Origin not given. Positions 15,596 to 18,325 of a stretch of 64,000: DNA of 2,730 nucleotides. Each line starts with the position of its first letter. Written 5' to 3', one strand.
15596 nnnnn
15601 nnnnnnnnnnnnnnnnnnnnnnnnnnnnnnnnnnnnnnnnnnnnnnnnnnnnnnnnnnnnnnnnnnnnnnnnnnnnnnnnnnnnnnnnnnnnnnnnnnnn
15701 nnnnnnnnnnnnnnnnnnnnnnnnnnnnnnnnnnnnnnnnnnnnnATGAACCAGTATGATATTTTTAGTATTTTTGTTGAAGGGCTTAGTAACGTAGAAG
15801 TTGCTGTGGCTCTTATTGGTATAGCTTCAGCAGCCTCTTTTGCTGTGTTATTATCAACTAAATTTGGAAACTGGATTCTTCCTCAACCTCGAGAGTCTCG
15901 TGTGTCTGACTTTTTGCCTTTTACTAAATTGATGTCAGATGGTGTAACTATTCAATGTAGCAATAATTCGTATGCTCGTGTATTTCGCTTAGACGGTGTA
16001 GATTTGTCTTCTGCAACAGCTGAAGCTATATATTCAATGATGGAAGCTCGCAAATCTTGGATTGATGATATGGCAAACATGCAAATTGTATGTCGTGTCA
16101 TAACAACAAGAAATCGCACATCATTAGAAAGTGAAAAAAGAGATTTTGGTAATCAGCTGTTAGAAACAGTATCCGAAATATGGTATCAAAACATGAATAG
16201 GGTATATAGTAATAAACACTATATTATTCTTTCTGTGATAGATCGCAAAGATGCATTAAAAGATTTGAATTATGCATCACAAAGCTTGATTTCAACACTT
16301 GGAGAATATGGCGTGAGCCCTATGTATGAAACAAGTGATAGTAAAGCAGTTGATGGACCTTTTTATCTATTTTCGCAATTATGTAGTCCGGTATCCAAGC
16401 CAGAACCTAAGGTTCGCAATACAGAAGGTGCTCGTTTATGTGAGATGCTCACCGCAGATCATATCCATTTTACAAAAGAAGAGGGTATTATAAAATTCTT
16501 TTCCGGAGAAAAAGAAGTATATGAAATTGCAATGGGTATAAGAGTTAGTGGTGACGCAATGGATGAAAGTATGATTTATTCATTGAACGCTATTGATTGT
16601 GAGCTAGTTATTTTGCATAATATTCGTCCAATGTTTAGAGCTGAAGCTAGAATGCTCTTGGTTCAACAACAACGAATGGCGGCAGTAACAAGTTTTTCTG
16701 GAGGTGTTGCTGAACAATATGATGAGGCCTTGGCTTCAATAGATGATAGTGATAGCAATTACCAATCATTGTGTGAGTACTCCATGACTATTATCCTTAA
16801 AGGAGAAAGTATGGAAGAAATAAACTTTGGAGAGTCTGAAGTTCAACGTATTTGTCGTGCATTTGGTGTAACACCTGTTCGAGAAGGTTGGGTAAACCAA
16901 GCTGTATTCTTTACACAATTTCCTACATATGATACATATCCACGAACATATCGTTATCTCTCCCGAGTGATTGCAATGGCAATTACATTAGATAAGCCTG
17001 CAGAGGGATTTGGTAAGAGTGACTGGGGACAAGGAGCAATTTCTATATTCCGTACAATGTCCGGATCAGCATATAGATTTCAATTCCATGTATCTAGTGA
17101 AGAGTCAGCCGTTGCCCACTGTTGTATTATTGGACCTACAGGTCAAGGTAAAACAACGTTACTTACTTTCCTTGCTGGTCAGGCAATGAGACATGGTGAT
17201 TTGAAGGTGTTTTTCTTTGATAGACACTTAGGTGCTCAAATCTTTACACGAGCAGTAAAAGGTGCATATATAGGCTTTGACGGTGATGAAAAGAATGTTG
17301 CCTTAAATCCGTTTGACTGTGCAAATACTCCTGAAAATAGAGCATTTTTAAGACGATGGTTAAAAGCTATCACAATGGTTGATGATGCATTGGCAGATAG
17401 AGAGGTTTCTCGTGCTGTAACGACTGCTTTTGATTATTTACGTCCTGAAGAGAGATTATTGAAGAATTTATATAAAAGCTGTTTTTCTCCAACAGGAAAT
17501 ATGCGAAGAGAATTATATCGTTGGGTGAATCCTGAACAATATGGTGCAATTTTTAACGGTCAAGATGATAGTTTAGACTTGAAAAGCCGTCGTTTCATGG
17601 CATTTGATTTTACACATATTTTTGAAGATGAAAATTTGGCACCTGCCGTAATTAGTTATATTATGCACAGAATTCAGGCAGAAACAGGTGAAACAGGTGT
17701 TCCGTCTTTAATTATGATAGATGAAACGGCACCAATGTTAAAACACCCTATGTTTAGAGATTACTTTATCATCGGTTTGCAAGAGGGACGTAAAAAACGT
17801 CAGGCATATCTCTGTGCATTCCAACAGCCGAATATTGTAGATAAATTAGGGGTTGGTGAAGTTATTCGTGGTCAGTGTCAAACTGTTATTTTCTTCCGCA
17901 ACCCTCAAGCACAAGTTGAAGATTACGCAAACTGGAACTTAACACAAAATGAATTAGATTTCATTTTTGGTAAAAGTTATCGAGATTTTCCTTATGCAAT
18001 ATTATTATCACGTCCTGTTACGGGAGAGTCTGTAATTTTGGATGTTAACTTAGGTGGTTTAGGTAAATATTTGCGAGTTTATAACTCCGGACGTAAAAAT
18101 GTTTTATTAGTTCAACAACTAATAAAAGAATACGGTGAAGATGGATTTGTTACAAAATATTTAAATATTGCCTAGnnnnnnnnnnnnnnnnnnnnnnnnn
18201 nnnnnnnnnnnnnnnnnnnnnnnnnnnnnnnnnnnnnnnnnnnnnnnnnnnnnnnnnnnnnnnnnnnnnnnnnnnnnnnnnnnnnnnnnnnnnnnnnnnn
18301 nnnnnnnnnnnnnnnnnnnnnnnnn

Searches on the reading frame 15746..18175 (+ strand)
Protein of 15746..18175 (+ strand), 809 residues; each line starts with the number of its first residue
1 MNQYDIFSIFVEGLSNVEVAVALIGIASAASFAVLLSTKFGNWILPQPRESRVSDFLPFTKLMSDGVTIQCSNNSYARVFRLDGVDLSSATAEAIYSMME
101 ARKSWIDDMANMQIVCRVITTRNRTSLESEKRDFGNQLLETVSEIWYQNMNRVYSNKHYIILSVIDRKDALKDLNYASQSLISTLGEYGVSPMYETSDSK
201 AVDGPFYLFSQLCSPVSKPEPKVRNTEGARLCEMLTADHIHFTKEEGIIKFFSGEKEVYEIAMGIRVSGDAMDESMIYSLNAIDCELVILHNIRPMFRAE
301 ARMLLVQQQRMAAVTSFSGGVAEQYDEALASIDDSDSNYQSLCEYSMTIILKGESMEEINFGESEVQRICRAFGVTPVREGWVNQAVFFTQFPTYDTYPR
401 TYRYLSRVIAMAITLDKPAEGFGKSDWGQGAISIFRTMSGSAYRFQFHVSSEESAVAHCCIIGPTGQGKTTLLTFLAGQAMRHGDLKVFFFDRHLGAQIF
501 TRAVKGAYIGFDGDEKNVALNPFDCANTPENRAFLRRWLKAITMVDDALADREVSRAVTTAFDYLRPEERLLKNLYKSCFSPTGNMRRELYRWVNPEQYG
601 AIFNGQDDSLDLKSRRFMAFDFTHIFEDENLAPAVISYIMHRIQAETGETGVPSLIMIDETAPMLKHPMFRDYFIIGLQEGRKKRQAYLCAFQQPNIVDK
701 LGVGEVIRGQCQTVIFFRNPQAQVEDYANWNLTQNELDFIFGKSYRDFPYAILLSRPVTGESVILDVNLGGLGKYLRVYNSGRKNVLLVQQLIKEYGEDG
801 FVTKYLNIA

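Call 6: search_protein_families(library=pfam, proteins=[window:15746-18175:+], max_evalue=0.01)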
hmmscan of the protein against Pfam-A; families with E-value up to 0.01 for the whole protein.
window:15746-18175:+ (809 aa): 8 families
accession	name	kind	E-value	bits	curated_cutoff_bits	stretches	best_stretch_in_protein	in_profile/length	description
PF03135.19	CagE_TrbE_VirB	-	3.1e-16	60.4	21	1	222-396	30-199/204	CagE, TrbE, VirB family, component of type IV transporter system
PF19044.6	P-loop_TraG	-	0.00032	19.9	25.8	0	460-558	33-133/413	TraG P-loop domain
PF25199.1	nSTAND_NTPase5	-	0.00079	19.7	34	1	449-494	34-79/145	Novel STAND NTPase 5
PF01935.23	DUF87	-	0.002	18.7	23.2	1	457-494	24-61/220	Helicase HerA, central domain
PF01695.23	IstB_IS21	-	0.0047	16.9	24.1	0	460-492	96-127/238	IstB-like ATP binding protein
PF13401.12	AAA_22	-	0.0048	17.7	27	0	458-543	7-59/130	AAA domain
PF00005.33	ABC_tran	-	0.0063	17.6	25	0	459-484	14-40/137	ABC transporter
PF20720.3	nSTAND3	-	0.0067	16.6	27.2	0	458-552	19-78/155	Novel STAND NTPase 3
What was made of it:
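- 15746..18175 (+): virB4 (context; upstream boundary of the slot). Pfam CagE_TrbE_VirB (call 6).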

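Call 11: find_related_loci(query=window:15746-18175:+, collection=genome_contigs, flank=10000)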
Query window:15746-18175:+ (809 aa) in genome_contigs; peptide patterns used: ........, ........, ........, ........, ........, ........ (x = any residue, [..] = any of these).
278 stretches matched a pattern; 255 encode a relative of the query (tblastn E <= 1e-3); the best 80 are kept; 80 distinct loci.
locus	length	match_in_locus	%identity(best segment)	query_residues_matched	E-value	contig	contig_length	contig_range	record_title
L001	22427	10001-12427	91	1-809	0e+0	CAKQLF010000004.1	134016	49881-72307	MAG: uncultured Alphaproteobacteria bacterium isolate REFINED_METABAT215_TOP10_CONTIGS_1500_ASSEMBLY_K77_MERGED__Hadza_M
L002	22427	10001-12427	90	1-809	0e+0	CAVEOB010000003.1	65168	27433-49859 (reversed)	[Ruminococcus] gnavus isolate H07648-L1_cleanbin_000019 genome assembly, contig: Spades_H07648-L1_contig_142, whole geno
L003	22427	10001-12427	91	1-809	0e+0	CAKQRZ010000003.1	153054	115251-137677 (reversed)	MAG: uncultured Alphaproteobacteria bacterium isolate REFINED_METABAT215_TOP10_CONTIGS_1500_ASSEMBLY_K77_MERGED__Hadza_M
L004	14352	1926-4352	90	1-809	0e+0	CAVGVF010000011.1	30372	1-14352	uncultured Eubacteriales bacterium isolate H07628-L1_cleanbin_000014 genome assembly, contig: Spades_H07628-L1_contig_71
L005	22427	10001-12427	90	1-809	0e+0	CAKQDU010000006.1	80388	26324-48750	MAG: uncultured Alphaproteobacteria bacterium isolate REFINED_METABAT215_TOP10_CONTIGS_1500_ASSEMBLY_K77_MERGED__Hadza_M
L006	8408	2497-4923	91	1-809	0e+0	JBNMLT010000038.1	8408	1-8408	MAG: Alphaproteobacteria bacterium isolate CM_BacRUG1152.10 k141_497242_length_8408_cov_10.0000, whole genome shotgun se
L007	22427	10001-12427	90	1-809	0e+0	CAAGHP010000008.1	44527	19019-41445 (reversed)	MAG TPA_asm: Alphaproteobacteria bacterium, isolate HGM16763, WGS project CAAGHP010000000 data, contig: SRS476280_65_k11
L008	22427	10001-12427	90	1-809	0e+0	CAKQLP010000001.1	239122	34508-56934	MAG: uncultured Alphaproteobacteria bacterium isolate REFINED_METABAT215_TOP10_CONTIGS_1500_ASSEMBLY_K77_MERGED__Hadza_M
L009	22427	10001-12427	90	1-809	0e+0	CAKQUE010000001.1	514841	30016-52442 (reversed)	MAG: uncultured Alphaproteobacteria bacterium isolate REFINED_METABAT215_TOP10_CONTIGS_1500_ASSEMBLY_K77_MERGED__Nepal_M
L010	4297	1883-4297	91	1-805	0e+0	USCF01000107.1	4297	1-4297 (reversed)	uncultured Alphaproteobacteria bacterium isolate UMGS1578 genome assembly, contig: NODE_9428_length_4297_cov_6.895261, w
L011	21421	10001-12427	89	1-809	0e+0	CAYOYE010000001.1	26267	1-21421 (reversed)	MAG TPA_asm: uncultured Azospirillaceae bacterium isolate SRP222552_co1_183 genome assembly, contig: NODE_802_length_262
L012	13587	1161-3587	90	1-809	0e+0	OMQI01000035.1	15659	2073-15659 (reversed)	uncultured Rhodospirillaceae bacterium isolate RUG772 genome assembly, contig: k87_7279153, whole genome shotgun sequenc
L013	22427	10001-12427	90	1-809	0e+0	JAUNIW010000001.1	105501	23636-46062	MAG: Pseudomonadota bacterium isolate S29M_St_20 NODE_28_length_105501_cov_7.560420, whole genome shotgun sequence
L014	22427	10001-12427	91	1-809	0e+0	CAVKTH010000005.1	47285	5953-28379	Bacteroidaceae bacterium isolate H07656-L1_cleanbin_000006 genome assembly, contig: Spades_H07656-L1_contig_190, whole g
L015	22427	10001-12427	89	1-809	0e+0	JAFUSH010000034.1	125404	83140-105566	MAG: Alphaproteobacteria bacterium isolate RGIG4780 Roe_deer_Reticulum-3__c1106, whole genome shotgun sequence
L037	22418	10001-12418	80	4-809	0e+0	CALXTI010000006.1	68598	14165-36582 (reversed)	MAG: uncultured Alphaproteobacteria bacterium isolate BRZ_LA__bin12 genome assembly, contig: BRZ_LA__NODE_207_length_685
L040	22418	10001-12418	79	4-809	0e+0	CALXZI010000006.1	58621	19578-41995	MAG: uncultured Alphaproteobacteria bacterium isolate BRZ_RN__bin68 genome assembly, contig: BRZ_RN__NODE_529_length_586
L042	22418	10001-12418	80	4-809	0e+0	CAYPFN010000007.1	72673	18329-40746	MAG TPA_asm: uncultured Azospirillaceae bacterium isolate SRP141132_co1_303 genome assembly, contig: NODE_155_length_726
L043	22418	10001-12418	79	4-809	0e+0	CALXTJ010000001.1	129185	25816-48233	MAG: uncultured Alphaproteobacteria bacterium isolate BRZ_KS__bin114 genome assembly, contig: BRZ_KS__NODE_125_length_12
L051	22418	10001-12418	78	4-809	0e+0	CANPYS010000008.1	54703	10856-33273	MAG: uncultured Alphaproteobacteria bacterium isolate Lapin-001__bin79 genome assembly, contig: Lapin-001__NODE_822_leng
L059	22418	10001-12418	78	4-809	0e+0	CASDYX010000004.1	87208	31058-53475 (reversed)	uncultured proteobacterium isolate O18_L1_385385_idba_bin.5 genome assembly, contig: O18_L1_385385_idba_bin.5.fa_scaffol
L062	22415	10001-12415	77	5-809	0e+0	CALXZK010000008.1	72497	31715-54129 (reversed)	MAG: uncultured Alphaproteobacteria bacterium isolate BRZ_QR__bin60 genome assembly, contig: BRZ_QR__NODE_234_length_724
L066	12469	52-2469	77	4-809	0e+0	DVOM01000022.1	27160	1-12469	MAG TPA_asm: Candidatus Scatocola faecigallinarum isolate 2846 CHK22__C134548_L27160_ERR2241687, whole genome shotgun se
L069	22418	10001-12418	76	4-809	0e+0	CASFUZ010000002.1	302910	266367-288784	uncultured proteobacterium isolate O15_L1_384384_idba_bin.74 genome assembly, contig: O15_L1_384384_idba_bin.74.fa_scaff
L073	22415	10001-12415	76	4-808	0e+0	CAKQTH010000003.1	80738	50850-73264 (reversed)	MAG: uncultured Alphaproteobacteria bacterium isolate REFINED_METABAT215_TOP10_CONTIGS_1500_ASSEMBLY_K77_MERGED__Hadza_M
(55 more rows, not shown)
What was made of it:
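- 15746..18175 (+): 76-91% identical in 80 related loci (call 11).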

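Call 31: search_dna_similar(query=window:15746-18175:+, collection=plasmids, mode=protein, max_rows=25)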
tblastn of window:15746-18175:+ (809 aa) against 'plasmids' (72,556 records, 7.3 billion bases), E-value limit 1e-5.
The search stops at 5000 records and this limit was reached: more records match than are counted here, and every count below describes the 5000 best-scoring records only.
Records with a match: at least 5000; places in all: 5327; records where one place covers at least 80% of the query: 846.
Best place of each record, by identity: <60% 5000.
By first word of the organism name: Escherichia 1305; Klebsiella 560; Salmonella 308; Agrobacterium 300; Campylobacter 298; Rhizobium 286; Enterobacter 191; Sinorhizobium 145; Citrobacter 127; Xanthomonas 119; and 197 more.
By predicted mobility (MOB-suite, as given by PLSDB): conjugative 4058; non-mobilizable 600; mobilizable 342.
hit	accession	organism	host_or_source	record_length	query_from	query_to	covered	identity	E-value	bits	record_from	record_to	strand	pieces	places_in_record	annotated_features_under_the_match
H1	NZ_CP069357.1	Microvirga sp. VF16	Vachellia farnesiana,Cell culture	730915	46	807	94%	38.1%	1e-169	551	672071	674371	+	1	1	hypothetical protein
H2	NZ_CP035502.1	Sphingosinicella sp. BN140058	Cell culture,soil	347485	15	795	97%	33.5%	2e-129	434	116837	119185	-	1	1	hypothetical protein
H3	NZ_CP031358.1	Erythrobacter aureus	marine sediment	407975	9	799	98%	32.9%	1e-130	437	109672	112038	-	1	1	VirB4 family type IV secretion system protein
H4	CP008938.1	Candidatus Paracaedimonas acanthamoebae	Acanthamoeba polyphaga HN-3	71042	19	809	98%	29.1%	9e-104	359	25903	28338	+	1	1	hypothetical protein (x2)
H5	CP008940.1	Candidatus Paracaedimonas acanthamoebae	Acanthamoeba polyphaga HN-3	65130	12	807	98%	28.7%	7e-104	359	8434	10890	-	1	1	hypothetical protein (x3)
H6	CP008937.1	Candidatus Paracaedimonas acanthamoebae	Acanthamoeba polyphaga HN-3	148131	12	807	98%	28.7%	7e-104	359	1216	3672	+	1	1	hypothetical protein (x3)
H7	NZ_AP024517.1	Nitrosospira sp. NRS527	Oryza sativa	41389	30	799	95%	26.5%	7e-60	229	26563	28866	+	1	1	hypothetical protein | VirB3 family type IV secretion system protein | type IV secretion system protein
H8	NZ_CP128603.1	Roseibium aggregatum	cell culture,marine biofilms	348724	35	798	93%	25.8%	3e-43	203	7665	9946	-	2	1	type IV secretion system protein B4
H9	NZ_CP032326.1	Azospirillum argentinense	soil sample,Agricultural field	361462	13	773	94%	25.5%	1e-58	225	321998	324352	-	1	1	hypothetical protein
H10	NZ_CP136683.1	Thalassospira lucentensis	Macrocystis pyrifera gametophyte,Whole ...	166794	43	798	93%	25.7%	3e-59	227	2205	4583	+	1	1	DUF87 domain-containing protein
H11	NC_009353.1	Magnetospirillum gryphiswaldense MSR-1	from the mud of the eutrophic river Ryck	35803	57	798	92%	26.1%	5e-45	183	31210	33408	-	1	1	VirB4 family type IV secretion system protein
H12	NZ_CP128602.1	Roseibium aggregatum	cell culture,marine biofilms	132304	35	798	94%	25.3%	1e-45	185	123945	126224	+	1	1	type IV secretion system protein B4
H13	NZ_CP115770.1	Paracoccus sediminicola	cell culture,sediment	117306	49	789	92%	25.4%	1e-34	151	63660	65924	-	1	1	type IV secretion system protein B4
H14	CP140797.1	Rhizobium beringeri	Trifolium pratense,whole organism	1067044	25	798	96%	24.2%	3e-34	149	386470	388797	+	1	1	VirB4 family type IV secretion system protein | type IV secretion system protein VirB3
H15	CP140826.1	Rhizobium beringeri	Trifolium pratense,whole organism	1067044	25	798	96%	24.2%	3e-34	149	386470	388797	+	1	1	VirB4 family type IV secretion system protein | type IV secretion system protein VirB3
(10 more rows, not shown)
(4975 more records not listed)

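Call 33: get_annotated_region(hit=H1, flank=16000)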
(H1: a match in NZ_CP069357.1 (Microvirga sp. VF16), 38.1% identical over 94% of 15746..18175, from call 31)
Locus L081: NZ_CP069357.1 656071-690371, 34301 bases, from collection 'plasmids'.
description: Microvirga sp. VF16 plasmid pMVF16-3, complete sequence
organism: Microvirga sp. VF16 (NCBI taxid 2807101)
taxonomy: Bacteria; Pseudomonadota; Alphaproteobacteria; Hyphomicrobiales; Methylobacteriaceae; Microvirga; Microvirga sp. VF16
host: -; source: Vachellia farnesiana,Cell culture; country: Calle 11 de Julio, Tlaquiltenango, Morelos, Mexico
typing (MOB-suite, as given by PLSDB): non-mobilizable
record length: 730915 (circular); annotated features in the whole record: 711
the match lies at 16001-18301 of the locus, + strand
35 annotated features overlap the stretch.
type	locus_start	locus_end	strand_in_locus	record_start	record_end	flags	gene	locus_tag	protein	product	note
CDS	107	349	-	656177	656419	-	-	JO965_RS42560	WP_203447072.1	hypothetical protein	-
CDS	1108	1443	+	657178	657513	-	-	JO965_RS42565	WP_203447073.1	hypothetical protein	-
CDS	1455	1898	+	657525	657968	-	-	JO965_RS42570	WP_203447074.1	hypothetical protein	-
CDS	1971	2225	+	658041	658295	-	-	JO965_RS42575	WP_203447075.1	hypothetical protein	-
CDS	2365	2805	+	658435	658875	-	-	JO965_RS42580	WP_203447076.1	hypothetical protein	-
CDS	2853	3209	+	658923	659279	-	-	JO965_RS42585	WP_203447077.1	hypothetical protein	-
CDS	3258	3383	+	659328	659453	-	-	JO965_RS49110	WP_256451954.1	hypothetical protein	-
CDS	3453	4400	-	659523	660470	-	-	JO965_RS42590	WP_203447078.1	hypothetical protein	-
CDS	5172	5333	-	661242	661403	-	-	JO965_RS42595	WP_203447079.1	hypothetical protein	-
CDS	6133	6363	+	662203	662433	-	-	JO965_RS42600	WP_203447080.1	hypothetical protein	-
CDS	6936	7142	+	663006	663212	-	-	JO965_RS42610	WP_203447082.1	hypothetical protein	-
CDS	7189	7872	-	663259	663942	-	-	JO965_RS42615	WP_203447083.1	GntR family transcriptional regulator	-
CDS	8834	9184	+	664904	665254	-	-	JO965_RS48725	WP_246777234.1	cell wall hydrolase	-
CDS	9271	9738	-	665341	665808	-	-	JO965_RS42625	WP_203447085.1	hypothetical protein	-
CDS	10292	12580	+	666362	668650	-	-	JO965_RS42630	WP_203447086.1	MobA/MobL family protein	-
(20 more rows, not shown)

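Call 34: get_annotated_region(hit=H3, flank=16000)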
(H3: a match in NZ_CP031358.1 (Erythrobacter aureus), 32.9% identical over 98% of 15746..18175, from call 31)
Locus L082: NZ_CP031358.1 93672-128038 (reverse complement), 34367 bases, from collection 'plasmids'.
description: Erythrobacter aureus strain YH-07 plasmid unnamed, complete sequence
organism: Erythrobacter aureus (NCBI taxid 2182384)
taxonomy: Bacteria; Pseudomonadota; Alphaproteobacteria; Sphingomonadales; Erythrobacteraceae; Erythrobacter; Erythrobacter aureus
host: -; source: marine sediment; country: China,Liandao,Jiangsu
typing (MOB-suite, as given by PLSDB): non-mobilizable
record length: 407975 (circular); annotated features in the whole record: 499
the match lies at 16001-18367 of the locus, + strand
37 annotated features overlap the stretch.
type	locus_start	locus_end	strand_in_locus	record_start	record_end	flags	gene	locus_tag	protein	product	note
CDS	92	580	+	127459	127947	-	-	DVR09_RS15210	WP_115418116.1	hypothetical protein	-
CDS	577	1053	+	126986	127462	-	-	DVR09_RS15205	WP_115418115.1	hypothetical protein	-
CDS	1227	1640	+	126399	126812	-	-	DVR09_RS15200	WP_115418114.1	hypothetical protein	-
CDS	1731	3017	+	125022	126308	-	-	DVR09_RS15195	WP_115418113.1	hypothetical protein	-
CDS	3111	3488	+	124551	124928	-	-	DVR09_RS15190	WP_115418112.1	hypothetical protein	-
CDS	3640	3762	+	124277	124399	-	-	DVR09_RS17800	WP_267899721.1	hypothetical protein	-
CDS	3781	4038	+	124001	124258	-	-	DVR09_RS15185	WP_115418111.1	hypothetical protein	-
CDS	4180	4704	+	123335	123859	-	-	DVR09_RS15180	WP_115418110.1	hypothetical protein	-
CDS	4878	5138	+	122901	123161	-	-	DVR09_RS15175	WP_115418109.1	hypothetical protein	-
CDS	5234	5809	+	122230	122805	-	-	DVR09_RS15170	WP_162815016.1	hypothetical protein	-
CDS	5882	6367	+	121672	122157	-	-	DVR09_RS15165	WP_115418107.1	hypothetical protein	-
CDS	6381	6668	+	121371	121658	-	-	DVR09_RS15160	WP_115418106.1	hypothetical protein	-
CDS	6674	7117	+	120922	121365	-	-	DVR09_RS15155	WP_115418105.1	hypothetical protein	-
CDS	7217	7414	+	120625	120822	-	-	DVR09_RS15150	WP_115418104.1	hypothetical protein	-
CDS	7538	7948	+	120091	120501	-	-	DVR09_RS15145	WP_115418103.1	hypothetical protein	-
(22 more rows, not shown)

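Call 38: search_protein_families(library=pfam, proteins=[L082:18496-19251:+, L081:18351-19172:+, L081:19216-19902:+, L081:19932-21218:+, L082:19375-20736:+, L081:21382-21558:+], max_evalue=1)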
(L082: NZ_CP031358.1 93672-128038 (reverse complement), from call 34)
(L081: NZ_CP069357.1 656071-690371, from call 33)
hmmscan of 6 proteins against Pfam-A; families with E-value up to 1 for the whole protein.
L082:18496-19251:+ (251 aa): 5 families
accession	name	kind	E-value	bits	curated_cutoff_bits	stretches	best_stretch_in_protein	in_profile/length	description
PF07996.16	T4SS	-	6.8e-07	30.3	24.7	1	30-232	1-187/197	Type IV secretion system proteins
PF10057.14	MpsC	-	0.0026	18.3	23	1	26-84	25-83/111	Na+-translocating membrane potential-generating system (MpsC)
PF24615.2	Spectrin_Anc-1_2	-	0.037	14.7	28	1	46-80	36-70/105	Nuclear anchorage protein 1, spectrin repeat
PF05531.17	NPV_P10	-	0.039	14.9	29.8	0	40-83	7-49/75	Nucleopolyhedrovirus P10 protein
PF08651.15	DASH_Duo1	-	0.11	12.8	25.4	0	38-68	15-45/74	DASH complex subunit Duo1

L081:18351-19172:+ (273 aa): 6 families
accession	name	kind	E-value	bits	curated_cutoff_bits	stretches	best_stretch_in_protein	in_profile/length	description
PF11114.13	Minor_capsid_2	-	0.042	14.4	27.7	1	206-261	2-57/113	Minor capsid protein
PF12977.12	DUF3861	-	0.046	14.4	27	1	206-249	28-71/90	Domain of Unknown Function with PDB structure (DUF3861)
PF20070.4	DUF6466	-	0.05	14.5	25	1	203-269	14-80/146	Family of unknown function (DUF6466)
PF12041.13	DELLA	-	0.14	12.5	23.8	1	53-99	16-64/69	Transcriptional regulator DELLA protein N terminal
PF07996.16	T4SS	-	0.17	12.6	24.7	0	37-238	1-168/197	Type IV secretion system proteins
PF10046.14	BLOC1_2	-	0.62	10.9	33.4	0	47-80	51-84/96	Biogenesis of lysosome-related organelles complex-1 subunit 2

L081:19216-19902:+ (228 aa): 2 families
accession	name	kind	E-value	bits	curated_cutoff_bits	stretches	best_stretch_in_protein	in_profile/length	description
PF15125.11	TMEM238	-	0.077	13.6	27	1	9-61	10-59/64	TMEM238 protein family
PF00122.25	E1-E2_ATPase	-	0.67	9.9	28.1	0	2-60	112-163/181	E1-E2 ATPase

L081:19932-21218:+ (428 aa): 3 families
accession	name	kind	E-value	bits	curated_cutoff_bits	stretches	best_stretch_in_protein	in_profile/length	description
PF10157.14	BORCS6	-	0.036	14.7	35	0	65-110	55-100/101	BLOC-1-related complex sub-unit 6 C-terminal helix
PF25610.1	HR1_TOCA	-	0.28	11.9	27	0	366-409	34-77/90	TOCA family HR1 domain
PF05911.16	FPP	-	0.3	9.7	40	1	247-406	500-654/871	Filament-like plant protein, long coiled-coil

L082:19375-20736:+ (453 aa): 1 family
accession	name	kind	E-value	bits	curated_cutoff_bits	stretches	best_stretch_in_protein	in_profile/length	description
PF12259.13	Baculo_F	-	0.23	10.4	24.1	1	107-151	238-281/609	Baculovirus F protein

L081:21382-21558:+ (58 aa): 2 families
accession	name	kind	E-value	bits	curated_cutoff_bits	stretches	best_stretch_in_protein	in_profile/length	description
PF08139.17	LPAM_1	-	0.059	14.3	20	1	4-18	3-17/18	Prokaryotic membrane lipoprotein lipid attachment site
PF13627.12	LptM_cons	-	0.46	10.8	27.3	1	6-19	2-15/23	LPS-assembly lipoprotein LptM, conserved region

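Call 39: search_protein_families(library=ncbifam, proteins=[L082:18496-19251:+, L081:18351-19172:+, L081:19216-19902:+, L081:19932-21218:+, L082:19375-20736:+, L081:21382-21558:+], max_evalue=1)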
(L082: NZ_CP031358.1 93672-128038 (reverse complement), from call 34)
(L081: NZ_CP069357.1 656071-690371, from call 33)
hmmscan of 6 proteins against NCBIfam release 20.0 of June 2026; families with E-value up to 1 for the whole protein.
L082:18496-19251:+ (251 aa): 0 families

L081:18351-19172:+ (273 aa): 0 families

L081:19216-19902:+ (228 aa): 0 families

L081:19932-21218:+ (428 aa): 1 family
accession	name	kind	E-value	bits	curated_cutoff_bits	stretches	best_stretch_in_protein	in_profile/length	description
TIGR01410.1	tatB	equivalog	0.2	12.2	56.5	1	63-93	39-69/80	Sec-independent protein translocase protein TatB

L082:19375-20736:+ (453 aa): 0 families

L081:21382-21558:+ (58 aa): 2 families
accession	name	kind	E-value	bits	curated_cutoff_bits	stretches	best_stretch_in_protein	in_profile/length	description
NF047847.2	SS_mature_LptM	equivalog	0.0049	16.9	27.7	1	2-19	2-21/31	LPS translocon maturation chaperone LptM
TIGR02917.1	PEP_TPR_lipo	equivalog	0.22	9.3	312.2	1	4-49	3-48/899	XrtA/PEP-CTERM system TPR-repeat protein PrsT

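Call 45: find_homologous_proteins(query=A5, max_evalue=0.001)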
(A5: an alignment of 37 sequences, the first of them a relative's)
Query A5 (37 sequences) (1370 aa, profile of the alignment): 35 proteins with E <= 0.001 among 8000 candidates.
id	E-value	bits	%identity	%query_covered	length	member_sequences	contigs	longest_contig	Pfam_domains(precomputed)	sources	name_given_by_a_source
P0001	0.0e+0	1426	50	99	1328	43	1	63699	-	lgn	-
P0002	0.0e+0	1408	41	100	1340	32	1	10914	-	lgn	-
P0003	0.0e+0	1373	41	100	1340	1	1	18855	-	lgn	-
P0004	0.0e+0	1373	34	100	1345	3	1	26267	-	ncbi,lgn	-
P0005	0.0e+0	1361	50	100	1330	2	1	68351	-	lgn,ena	-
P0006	0.0e+0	1356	50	100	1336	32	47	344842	-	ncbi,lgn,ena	-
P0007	0.0e+0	1352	50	100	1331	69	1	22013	-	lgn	-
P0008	0.0e+0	1351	47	100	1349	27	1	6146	-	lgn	-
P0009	0.0e+0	1345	48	100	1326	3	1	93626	-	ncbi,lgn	-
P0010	0.0e+0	1333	48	100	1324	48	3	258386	-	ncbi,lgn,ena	-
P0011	0.0e+0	1330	40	100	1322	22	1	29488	-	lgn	-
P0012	0.0e+0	1319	40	100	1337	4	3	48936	-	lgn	-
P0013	0.0e+0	1301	40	100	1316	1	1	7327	-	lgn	-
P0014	0.0e+0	1296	40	100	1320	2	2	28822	-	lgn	-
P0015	0.0e+0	1295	40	100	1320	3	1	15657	-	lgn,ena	-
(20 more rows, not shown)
